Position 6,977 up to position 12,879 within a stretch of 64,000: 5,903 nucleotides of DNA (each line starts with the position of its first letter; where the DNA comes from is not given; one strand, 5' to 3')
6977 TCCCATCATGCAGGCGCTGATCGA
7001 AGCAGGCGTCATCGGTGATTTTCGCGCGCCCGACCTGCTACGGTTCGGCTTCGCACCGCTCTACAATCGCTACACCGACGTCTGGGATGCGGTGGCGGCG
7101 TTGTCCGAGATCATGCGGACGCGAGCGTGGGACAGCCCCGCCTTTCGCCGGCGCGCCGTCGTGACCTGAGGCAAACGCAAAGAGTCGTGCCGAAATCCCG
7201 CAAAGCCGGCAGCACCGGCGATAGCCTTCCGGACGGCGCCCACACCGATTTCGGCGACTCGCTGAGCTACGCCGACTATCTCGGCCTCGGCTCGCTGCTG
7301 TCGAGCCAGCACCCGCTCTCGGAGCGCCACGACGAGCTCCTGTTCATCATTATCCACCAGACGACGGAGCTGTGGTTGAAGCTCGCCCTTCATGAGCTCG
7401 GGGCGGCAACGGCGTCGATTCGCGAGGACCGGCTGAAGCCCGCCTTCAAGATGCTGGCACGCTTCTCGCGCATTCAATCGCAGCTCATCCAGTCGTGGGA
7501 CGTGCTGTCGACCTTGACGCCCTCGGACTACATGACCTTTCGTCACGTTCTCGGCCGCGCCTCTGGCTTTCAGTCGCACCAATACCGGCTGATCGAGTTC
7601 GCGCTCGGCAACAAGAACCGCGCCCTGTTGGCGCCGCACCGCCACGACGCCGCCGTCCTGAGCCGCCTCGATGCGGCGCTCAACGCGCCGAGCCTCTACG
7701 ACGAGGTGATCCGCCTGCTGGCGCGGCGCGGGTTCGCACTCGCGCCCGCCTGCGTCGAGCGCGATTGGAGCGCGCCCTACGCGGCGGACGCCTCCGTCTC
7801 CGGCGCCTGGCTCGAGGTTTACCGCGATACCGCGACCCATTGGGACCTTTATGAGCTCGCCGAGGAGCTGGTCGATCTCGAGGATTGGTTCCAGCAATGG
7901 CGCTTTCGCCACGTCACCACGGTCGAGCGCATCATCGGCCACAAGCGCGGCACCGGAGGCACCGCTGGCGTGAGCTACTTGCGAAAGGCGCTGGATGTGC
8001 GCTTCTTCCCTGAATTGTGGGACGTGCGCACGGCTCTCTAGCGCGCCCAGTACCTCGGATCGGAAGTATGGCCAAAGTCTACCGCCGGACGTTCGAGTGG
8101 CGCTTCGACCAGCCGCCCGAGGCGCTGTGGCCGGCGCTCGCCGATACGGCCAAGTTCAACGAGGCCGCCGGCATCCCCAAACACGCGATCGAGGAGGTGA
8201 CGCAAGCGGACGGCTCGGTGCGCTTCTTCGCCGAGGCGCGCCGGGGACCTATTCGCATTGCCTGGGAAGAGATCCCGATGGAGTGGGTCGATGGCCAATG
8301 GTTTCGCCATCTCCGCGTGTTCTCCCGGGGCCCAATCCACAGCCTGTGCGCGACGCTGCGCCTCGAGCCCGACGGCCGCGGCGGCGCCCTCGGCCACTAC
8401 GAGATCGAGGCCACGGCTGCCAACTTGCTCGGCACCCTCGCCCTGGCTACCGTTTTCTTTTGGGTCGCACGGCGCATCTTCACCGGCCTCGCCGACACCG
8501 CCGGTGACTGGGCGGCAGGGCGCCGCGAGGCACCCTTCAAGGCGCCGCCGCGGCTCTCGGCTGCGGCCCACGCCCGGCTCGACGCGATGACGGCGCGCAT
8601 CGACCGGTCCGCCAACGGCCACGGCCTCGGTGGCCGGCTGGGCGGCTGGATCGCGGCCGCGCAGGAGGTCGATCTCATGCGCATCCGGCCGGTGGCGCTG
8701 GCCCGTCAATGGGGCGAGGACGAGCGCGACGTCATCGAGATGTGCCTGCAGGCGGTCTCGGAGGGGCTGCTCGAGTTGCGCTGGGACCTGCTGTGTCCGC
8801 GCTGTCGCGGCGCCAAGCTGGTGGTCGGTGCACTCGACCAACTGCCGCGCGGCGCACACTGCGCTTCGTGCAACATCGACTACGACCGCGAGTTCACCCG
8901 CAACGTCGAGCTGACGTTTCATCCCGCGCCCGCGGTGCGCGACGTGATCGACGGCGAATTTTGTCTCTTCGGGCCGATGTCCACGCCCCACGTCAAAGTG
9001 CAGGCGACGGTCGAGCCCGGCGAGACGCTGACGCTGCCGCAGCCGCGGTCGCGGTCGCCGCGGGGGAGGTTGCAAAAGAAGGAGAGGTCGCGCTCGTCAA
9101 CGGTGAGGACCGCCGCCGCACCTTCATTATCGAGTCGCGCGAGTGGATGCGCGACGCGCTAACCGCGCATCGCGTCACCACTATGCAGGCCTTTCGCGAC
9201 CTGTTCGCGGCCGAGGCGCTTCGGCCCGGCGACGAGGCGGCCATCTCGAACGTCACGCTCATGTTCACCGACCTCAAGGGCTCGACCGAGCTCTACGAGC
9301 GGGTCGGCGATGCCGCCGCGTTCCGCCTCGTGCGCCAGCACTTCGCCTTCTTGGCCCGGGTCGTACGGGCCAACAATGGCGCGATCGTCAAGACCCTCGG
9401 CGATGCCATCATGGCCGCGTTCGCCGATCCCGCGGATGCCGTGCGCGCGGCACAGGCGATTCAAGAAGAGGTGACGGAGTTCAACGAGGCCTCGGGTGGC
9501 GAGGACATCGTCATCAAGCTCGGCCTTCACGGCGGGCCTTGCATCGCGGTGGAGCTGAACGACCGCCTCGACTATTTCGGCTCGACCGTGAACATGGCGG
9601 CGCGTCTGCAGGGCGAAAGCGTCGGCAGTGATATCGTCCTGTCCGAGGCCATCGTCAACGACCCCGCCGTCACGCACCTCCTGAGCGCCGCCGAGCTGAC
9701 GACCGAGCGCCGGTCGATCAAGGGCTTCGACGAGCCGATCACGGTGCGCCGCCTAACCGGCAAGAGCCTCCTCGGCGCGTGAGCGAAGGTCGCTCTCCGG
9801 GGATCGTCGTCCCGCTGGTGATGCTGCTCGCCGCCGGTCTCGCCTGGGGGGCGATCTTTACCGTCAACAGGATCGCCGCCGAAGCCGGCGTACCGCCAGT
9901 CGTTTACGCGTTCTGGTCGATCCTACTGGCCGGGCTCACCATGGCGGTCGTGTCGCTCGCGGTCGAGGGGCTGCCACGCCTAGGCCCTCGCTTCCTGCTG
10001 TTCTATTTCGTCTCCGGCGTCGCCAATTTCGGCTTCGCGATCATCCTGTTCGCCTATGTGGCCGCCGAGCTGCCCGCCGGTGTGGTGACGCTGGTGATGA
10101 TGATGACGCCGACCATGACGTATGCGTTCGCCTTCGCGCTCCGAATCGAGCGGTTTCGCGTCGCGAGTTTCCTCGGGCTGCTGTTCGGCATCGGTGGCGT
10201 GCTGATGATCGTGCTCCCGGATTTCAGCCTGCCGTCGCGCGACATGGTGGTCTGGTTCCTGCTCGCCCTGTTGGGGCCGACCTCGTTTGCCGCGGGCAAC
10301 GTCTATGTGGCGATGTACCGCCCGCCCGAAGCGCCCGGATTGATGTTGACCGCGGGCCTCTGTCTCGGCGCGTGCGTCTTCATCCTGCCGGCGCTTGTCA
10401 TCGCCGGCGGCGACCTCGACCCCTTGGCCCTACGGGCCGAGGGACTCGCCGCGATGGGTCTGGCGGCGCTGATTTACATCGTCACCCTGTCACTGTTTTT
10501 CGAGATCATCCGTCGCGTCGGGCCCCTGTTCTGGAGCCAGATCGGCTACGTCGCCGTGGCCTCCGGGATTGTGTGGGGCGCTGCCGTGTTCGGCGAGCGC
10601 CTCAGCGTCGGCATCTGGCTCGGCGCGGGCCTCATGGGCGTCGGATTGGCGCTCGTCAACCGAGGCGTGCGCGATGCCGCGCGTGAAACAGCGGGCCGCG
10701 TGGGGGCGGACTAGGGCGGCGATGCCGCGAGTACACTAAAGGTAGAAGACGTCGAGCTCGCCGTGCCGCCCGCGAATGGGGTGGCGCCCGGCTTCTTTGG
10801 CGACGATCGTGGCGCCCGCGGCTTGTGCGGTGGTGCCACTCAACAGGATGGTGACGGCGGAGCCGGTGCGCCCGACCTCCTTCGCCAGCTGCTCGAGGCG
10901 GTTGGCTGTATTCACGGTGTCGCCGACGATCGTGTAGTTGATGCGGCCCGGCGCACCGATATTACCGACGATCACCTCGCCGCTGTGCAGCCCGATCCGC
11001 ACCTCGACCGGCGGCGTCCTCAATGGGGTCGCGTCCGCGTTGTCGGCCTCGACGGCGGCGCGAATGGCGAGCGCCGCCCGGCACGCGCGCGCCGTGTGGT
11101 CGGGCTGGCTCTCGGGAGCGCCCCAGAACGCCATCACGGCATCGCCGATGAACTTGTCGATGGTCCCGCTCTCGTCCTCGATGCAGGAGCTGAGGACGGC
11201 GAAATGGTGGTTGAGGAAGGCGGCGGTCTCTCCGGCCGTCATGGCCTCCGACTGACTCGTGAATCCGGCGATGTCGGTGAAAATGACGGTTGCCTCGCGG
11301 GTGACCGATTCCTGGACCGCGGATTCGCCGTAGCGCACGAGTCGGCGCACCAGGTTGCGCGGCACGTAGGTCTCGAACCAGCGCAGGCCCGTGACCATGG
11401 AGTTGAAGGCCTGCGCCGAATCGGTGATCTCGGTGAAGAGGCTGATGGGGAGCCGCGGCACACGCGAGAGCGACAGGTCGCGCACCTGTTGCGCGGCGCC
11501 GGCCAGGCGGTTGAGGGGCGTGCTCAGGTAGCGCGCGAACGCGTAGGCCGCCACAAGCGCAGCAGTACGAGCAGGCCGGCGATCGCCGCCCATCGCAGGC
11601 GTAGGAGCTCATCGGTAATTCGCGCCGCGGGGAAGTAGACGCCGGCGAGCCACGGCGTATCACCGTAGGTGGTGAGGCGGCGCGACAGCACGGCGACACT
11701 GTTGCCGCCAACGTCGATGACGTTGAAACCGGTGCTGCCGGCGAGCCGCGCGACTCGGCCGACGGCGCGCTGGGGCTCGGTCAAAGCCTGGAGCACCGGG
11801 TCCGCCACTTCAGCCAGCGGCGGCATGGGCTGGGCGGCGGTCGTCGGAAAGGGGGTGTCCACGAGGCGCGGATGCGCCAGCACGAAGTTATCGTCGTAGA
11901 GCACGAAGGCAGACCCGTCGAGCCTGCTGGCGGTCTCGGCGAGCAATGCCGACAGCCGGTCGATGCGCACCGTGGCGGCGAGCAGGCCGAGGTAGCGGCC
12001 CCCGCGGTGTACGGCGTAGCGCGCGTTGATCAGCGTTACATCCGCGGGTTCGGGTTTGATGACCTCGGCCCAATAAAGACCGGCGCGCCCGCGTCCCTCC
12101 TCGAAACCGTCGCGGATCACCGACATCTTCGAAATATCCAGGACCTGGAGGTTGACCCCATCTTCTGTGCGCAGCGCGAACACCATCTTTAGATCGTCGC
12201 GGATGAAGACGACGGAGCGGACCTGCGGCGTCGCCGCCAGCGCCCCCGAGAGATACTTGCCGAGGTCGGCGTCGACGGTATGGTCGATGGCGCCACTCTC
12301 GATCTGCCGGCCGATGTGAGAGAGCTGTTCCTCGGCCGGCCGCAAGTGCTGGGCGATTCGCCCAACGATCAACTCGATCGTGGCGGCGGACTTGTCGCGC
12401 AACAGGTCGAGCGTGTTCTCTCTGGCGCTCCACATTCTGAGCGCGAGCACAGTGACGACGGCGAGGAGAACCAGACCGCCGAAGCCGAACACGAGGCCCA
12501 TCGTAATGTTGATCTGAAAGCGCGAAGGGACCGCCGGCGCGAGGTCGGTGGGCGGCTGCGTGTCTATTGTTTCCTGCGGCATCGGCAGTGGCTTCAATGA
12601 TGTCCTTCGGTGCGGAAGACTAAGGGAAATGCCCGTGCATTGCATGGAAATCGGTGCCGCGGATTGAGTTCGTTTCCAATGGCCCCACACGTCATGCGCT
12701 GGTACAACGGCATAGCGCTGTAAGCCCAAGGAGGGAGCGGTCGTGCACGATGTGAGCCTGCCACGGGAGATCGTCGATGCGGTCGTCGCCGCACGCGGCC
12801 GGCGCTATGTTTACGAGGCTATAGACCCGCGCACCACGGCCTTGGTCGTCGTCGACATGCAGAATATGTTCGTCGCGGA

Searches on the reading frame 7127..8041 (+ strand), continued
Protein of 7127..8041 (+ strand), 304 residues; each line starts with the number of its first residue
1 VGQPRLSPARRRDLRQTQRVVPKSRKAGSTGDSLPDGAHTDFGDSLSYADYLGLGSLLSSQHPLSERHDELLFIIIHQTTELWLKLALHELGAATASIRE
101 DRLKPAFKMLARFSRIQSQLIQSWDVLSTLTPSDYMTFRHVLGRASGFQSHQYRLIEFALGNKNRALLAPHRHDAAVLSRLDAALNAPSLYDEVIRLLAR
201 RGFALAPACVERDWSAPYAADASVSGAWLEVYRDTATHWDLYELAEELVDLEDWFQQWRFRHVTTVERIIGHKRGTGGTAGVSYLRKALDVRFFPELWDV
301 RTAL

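Call 25: find_encoding_contigs(protein=P0173, flank=7000, max_places=2)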
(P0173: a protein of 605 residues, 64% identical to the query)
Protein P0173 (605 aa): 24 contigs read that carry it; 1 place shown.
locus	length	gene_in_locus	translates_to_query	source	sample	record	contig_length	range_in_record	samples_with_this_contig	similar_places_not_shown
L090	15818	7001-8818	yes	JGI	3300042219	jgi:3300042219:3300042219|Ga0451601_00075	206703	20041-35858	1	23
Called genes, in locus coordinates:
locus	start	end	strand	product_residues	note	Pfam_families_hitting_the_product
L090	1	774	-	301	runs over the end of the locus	PF02729:OTCace_N, PF00185:OTCace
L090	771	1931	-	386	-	PF00202:Aminotran_3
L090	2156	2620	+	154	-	PF01047:MarR, PF12802:MarR_2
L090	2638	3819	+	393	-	PF25919:BSH_CusB (faint), PF25917:BSH_RND, PF25973:BSH_CzcB (faint), PF25876:HH_MFP_RND (weak), PF25954:Beta-barrel_RND_2, PF25963:Beta-barrel_AAEA (weak), PF25990:Beta-barrel_YknX, PF26002:Beta-barrel_AprE (faint)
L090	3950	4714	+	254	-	PF00903:Glyoxalase (weak), PF13468:Glyoxalase_3 (weak), PF13669:Glyoxalase_4 (weak)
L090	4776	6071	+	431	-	PF07670:Gate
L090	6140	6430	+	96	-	PF08681:TacA1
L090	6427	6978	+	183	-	PF13508:Acetyltransf_7, PF00583:Acetyltransf_1 (faint), PF13673:Acetyltransf_10 (weak)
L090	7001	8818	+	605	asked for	PF19363:DUF5939, PF00211:Guanylate_cyc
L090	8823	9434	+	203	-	PF00702:Hydrolase, PF08645:PNK3P (weak), PF12710:HAD (weak), PF13242:Hydrolase_like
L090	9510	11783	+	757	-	PF00390:malic, PF03949:Malic_M, PF01515:PTA_PTB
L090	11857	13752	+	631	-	PF00920:ILVD_EDD_N, PF24877:ILV_EDD_C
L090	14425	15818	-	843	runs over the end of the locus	PF13676:TIR_2, PF00515:TPR_1 (faint), PF07719:TPR_2 (faint), PF13432:TPR_16, PF14559:TPR_19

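Call 26: search_protein_families(library=ncbifam, proteins=[window:7184-8041:+, L001:10942-12753:+, L001:13707-15557:-, L001:16481-17470:+], max_evalue=0.00001)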
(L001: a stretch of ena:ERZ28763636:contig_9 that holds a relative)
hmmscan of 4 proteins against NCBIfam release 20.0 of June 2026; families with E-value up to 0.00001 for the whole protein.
window:7184-8041:+ (285 aa): 1 family
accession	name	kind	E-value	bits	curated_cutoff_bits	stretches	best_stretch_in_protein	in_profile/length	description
TIGR03036.1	trp_2_3_diox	equivalog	7.1e-126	419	390.7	1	22-285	1-264/264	tryptophan 2,3-dioxygenase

L001:10942-12753:+ (603 aa): 2 families
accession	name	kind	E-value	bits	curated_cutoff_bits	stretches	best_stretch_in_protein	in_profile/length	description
NF058673.1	LipAdnlyCyLipJMY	equivalog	3.6e-10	39.1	800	1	425-561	293-418/449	bifunctional lipase/adenylate cyclase LipJ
TIGR04510.1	mod_pep_cyc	subfamily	1.4e-06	27.1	400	1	429-524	7-100/814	putative peptide modification system cyclase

L001:13707-15557:- (616 aa): 1 family
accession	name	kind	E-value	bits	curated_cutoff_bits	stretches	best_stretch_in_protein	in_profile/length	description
TIGR03903.1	TOMM_kin_cyc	equivalog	5.1e-09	34.5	705.75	1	396-600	251-446/1267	TOMM system kinase/cyclase fusion protein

L001:16481-17470:+ (329 aa): 2 families
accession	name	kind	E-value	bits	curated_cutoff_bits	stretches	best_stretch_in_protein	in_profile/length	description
NF049922.1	MethglyxlRedYdjG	equivalog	7.7e-07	28.4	550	1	12-81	13-85/326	NADH-dependent methylglyoxal reductase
TIGR01293.1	Kv_beta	subfamily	1e-06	28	365.4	0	12-115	13-119/319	voltage-dependent potassium channel subunit beta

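Call 43: find_encoding_contigs(protein=P0127, flank=5000, max_places=4)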
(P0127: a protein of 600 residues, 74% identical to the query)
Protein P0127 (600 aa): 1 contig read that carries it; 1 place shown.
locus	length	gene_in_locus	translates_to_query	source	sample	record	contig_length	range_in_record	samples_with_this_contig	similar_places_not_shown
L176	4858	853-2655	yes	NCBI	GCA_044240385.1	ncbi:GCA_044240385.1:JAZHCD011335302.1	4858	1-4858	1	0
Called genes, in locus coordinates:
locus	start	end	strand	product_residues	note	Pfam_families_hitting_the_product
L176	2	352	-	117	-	?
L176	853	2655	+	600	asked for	PF19363:DUF5939, PF00211:Guanylate_cyc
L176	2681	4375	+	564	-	PF02776:TPP_enzyme_N, PF00205:TPP_enzyme_M, PF02775:TPP_enzyme_C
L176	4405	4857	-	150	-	?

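Call 53: search_protein_families(library=pfam, proteins=[L001:10942-12753:+, L001:13707-15557:-], max_evalue=1)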
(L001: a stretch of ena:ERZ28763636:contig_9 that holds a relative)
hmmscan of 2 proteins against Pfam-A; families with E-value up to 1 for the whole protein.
L001:10942-12753:+ (603 aa): 3 families
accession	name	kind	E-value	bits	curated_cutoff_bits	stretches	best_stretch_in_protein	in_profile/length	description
PF00211.25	Guanylate_cyc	-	1.1e-19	71.2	21.9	1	425-561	6-151/183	Adenylate and Guanylate cyclase catalytic domain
PF19363.4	DUF5939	-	3.6e-14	53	22.5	1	194-294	26-127/281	Family of unknown function (DUF5939)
PF23157.1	DUF7055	-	0.027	14.6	27.6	1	293-341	14-60/66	Domain of unknown function (DUF7055)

L001:13707-15557:- (616 aa): 4 families
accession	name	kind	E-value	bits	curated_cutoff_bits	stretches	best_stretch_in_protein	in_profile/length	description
PF00211.25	Guanylate_cyc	-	5.1e-25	88.6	21.9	1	428-608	5-174/183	Adenylate and Guanylate cyclase catalytic domain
PF00672.30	HAMP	-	1.1e-05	26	25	1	350-402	2-52/53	HAMP domain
PF02743.24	dCache_1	-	1.3e-05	25.3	45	1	97-238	40-183/240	Cache domain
PF18105.7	PGM1_C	-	0.12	12.3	22.5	1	540-566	25-52/54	PGM1 C-terminal domain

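Call 58: search_protein_families(library=pfam, proteins=[L007:4368-7838:-, L007:7738-8679:+, L007:8716-9951:+, L007:9980-10828:+, L007:10684-12225:+, L007:12238-12870:-, L007:13094-15133:+], max_evalue=0.001)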
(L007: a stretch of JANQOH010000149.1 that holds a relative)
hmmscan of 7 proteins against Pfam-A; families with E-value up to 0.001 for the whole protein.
L007:4368-7838:- (1156 aa): 6 families
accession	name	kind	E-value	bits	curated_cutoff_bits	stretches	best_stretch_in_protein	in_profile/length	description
PF13191.12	AAA_16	-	1.1e-22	81.8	32.6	1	318-506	1-167/167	AAA ATPase domain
PF00211.25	Guanylate_cyc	-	1.7e-18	67.3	21.9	1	128-282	6-161/183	Adenylate and Guanylate cyclase catalytic domain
PF00536.37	SAM_1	-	6.9e-17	62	23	1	37-94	5-62/64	SAM domain (Sterile alpha motif)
PF07647.24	SAM_2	-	2.4e-11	44.1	20.5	1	39-92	8-62/66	SAM domain (Sterile alpha motif)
PF13401.12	AAA_22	-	2.4e-06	28.4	27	1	342-498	6-113/130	AAA domain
PF05729.18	NACHT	-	0.00017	21.9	26.7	0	342-377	1-36/167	NACHT domain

L007:7738-8679:+ (313 aa): 3 families
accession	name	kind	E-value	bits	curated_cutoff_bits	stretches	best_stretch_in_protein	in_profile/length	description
PF13561.12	adh_short_C2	-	1.4e-50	172.6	27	1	77-305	6-233/236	Enoyl-(Acyl carrier protein) reductase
PF00106.31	adh_short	-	6e-42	143.8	26.6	1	68-245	1-182/195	short chain dehydrogenase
PF08659.16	KR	-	1.8e-05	25.2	22.6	1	71-237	4-170/180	KR domain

L007:8716-9951:+ (411 aa): 3 families
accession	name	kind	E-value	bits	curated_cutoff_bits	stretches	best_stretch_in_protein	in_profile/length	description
PF22580.2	KYNU_C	-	9.5e-34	115.7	27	1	301-390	1-90/90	Kynureninase C-terminal domain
PF00266.25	Aminotran_5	-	2e-21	76.9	21.5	1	30-348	1-322/371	Aminotransferase class-V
PF01053.26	Cys_Met_Meta_PP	-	3.8e-05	22.8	27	1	145-226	122-202/381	Cys/Met metabolism PLP-dependent enzyme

L007:9980-10828:+ (282 aa): 1 family
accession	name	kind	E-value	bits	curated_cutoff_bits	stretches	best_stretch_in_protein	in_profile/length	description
PF03301.18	Trp_dioxygenase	-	8.5e-72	242.8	34.9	1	15-281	5-345/346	Tryptophan 2,3-dioxygenase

L007:10684-12225:+ (513 aa): 1 family
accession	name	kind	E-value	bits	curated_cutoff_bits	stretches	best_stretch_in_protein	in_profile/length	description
PF11376.13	DUF3179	-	1.4e-77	261.4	27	1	213-506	1-290/292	Protein of unknown function (DUF3179)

L007:12238-12870:- (210 aa): 1 family
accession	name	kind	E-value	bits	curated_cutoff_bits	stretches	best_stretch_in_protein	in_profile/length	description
PF04972.22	BON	-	6e-08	33.3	27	1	173-208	32-67/69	BON domain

L007:13094-15133:+ (679 aa): 7 families
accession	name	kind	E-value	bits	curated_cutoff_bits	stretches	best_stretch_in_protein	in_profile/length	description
PF00676.26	E1_dh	-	4.6e-81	272.5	22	1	37-323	2-288/300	Dehydrogenase E1 component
PF02780.25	Transketolase_C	-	5.7e-47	159.1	25.9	1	549-671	1-124/124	Transketolase, C-terminal domain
PF02779.29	Transket_pyr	-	1.3e-43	149.1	27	1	359-532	3-172/174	Transketolase, pyrimidine binding domain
PF02775.26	TPP_enzyme_C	-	1.6e-07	31.7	21.9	1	134-257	25-150/151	Thiamine pyrophosphate enzyme, C-terminal TPP binding domain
PF13292.11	DXP_synthase_N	-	2.7e-05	24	21.2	1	140-203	114-177/274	1-deoxy-D-xylulose-5-phosphate synthase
PF00456.26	Transketolase_N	-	6.4e-05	22.5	22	1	163-260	148-243/334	Transketolase, thiamine diphosphate binding domain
PF17147.9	PFOR_II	-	0.00088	20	27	0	559-635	2-81/102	Pyruvate:ferredoxin oxidoreductase core domain II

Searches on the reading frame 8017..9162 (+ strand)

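Call 4: search_protein_families(library=pfam, proteins=[window:8017-9162:+], max_evalue=0.01)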
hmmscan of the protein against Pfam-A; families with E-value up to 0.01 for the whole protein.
window:8017-9162:+ (381 aa): 1 family
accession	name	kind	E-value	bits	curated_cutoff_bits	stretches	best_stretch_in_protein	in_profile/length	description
PF19363.4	DUF5939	-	1.2e-13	51.3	22.5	1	211-311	26-127/281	Family of unknown function (DUF5939)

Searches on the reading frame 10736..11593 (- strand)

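Call 4: search_protein_families(library=pfam, proteins=[window:10736-11593:-], max_evalue=0.01)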
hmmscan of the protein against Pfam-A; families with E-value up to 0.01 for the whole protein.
window:10736-11593:- (285 aa): 2 families
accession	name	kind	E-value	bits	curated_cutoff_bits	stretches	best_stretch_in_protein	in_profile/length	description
PF00211.25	Guanylate_cyc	-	1.5e-25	90.3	21.9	1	97-280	5-176/183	Adenylate and Guanylate cyclase catalytic domain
PF00672.30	HAMP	-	1.2e-05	26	25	1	19-71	2-52/53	HAMP domain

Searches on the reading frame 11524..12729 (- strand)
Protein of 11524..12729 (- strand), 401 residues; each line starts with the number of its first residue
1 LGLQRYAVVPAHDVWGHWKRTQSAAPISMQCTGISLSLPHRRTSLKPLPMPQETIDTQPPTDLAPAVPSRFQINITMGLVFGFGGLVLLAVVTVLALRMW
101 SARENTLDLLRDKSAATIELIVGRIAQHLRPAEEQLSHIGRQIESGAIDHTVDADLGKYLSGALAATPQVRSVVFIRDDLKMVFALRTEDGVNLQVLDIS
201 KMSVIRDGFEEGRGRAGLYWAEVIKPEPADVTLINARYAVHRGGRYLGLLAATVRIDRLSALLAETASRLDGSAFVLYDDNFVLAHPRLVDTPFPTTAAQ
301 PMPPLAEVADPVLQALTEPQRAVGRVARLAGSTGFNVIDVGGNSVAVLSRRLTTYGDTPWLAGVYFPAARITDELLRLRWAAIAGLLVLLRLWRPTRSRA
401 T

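Call 4: search_protein_families(library=pfam, proteins=[window:11524-12729:-], max_evalue=0.01)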
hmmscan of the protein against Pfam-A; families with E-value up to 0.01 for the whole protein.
window:11524-12729:- (401 aa): 1 family
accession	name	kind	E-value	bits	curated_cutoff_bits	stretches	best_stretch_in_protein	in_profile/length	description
PF02743.24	dCache_1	-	1e-06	28.9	45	1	145-287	39-183/240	Cache domain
